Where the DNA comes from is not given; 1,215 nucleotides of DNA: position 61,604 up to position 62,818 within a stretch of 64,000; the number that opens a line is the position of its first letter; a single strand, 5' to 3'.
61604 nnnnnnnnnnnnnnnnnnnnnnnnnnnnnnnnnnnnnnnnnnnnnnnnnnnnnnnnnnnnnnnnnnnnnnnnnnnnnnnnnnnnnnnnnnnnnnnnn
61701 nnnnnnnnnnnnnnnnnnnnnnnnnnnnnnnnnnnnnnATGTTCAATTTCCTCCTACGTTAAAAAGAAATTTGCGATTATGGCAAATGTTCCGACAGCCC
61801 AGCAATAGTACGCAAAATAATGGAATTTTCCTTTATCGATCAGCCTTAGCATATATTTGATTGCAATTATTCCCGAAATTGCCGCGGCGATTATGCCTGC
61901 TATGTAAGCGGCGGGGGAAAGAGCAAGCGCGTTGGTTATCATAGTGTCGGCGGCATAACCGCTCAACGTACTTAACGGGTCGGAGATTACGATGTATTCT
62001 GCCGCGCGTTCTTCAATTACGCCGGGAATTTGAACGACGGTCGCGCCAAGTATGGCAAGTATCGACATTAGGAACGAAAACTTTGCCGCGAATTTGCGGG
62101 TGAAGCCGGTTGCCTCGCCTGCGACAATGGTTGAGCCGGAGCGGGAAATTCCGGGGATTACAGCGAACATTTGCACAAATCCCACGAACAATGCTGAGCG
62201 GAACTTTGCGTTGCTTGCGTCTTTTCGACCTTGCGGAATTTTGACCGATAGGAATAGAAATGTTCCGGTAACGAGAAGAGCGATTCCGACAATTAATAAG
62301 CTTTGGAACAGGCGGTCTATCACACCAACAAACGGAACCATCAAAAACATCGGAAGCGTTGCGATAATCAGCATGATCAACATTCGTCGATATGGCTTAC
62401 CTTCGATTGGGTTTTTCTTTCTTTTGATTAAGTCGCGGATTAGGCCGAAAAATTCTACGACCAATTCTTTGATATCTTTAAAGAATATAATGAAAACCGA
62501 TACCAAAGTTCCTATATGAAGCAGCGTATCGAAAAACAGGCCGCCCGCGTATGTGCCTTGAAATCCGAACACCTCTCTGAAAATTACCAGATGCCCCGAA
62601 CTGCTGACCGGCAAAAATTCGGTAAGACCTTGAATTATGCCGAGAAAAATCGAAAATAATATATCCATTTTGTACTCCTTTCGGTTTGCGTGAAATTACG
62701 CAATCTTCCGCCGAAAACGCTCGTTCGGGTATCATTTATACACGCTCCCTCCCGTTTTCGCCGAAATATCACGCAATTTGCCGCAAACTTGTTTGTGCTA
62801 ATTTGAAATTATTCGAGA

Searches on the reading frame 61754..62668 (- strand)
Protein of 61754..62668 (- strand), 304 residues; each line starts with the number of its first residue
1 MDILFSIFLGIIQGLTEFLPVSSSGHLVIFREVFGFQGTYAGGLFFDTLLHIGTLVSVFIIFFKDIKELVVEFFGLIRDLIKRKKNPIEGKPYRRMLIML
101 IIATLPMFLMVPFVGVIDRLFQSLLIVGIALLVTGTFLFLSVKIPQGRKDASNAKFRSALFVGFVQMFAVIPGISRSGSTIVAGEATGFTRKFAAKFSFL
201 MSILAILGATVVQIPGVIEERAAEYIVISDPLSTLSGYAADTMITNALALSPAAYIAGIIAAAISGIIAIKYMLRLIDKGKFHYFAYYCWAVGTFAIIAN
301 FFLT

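Call 67: search_protein_families(library=pfam, proteins=[window:61754-62668:-], max_evalue=0.0001)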
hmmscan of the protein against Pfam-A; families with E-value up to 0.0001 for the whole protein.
window:61754-62668:- (304 aa): 1 family
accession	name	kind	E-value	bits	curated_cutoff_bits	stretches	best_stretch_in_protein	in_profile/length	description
PF02673.24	BacA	-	4.9e-72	243.1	33.4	1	7-294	2-256/257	Bacitracin resistance protein BacA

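Call 86: find_encoding_contigs(protein=window:61754-62668:-, flank=10000, max_places=3)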
Protein window:61754-62668:- (304 aa): 3 contigs read that carry it; 3 places shown.
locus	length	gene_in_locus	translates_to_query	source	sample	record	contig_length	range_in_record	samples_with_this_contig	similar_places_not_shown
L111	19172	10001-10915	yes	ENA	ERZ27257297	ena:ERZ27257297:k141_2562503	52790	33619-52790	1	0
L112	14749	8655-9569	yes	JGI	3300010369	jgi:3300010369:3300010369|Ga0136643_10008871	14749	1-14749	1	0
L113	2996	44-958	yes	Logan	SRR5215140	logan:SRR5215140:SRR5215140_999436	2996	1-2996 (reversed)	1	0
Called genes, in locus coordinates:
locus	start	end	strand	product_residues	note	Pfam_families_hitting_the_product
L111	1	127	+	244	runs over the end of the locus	PF04542:Sigma70_r2, PF04545:Sigma70_r4, PF01381:HTH_3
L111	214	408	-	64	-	-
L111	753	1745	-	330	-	PF02543:Carbam_trans_N (faint), PF00814:TsaD, PF22521:HypF_C_2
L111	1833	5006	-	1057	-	PF00395:SLH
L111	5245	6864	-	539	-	PF06418:CTP_synth_N, PF00117:GATase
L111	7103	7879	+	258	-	PF02548:Pantoate_transf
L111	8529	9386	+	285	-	PF02569:Pantoate_ligase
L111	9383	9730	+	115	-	PF02261:Asp_decarbox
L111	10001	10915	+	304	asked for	PF02673:BacA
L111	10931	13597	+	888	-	PF13491:FtsK_4TM, PF17854:FtsK_alpha, PF01580:FtsK_SpoIIIE, PF09397:FtsK_gamma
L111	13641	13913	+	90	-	PF00216:Bac_DNA_binding, PF18291:HU-HIG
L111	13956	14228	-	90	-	PF13451:zf_Tbcl, PF23477:zf_Tbcl_2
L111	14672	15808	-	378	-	PF01467:CTP_transf_like (weak), PF05636:HIGH_NTase1, PF08218:Citrate_ly_lig (faint)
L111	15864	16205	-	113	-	PF01196:Ribosomal_L17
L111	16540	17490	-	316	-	PF01193:RNA_pol_L, PF01000:RNA_pol_A_bac, PF03118:RNA_pol_A_CTD, PF26169:HHH_XRCC3_RpoA (weak)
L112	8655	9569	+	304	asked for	PF02673:BacA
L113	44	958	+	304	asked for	PF02673:BacA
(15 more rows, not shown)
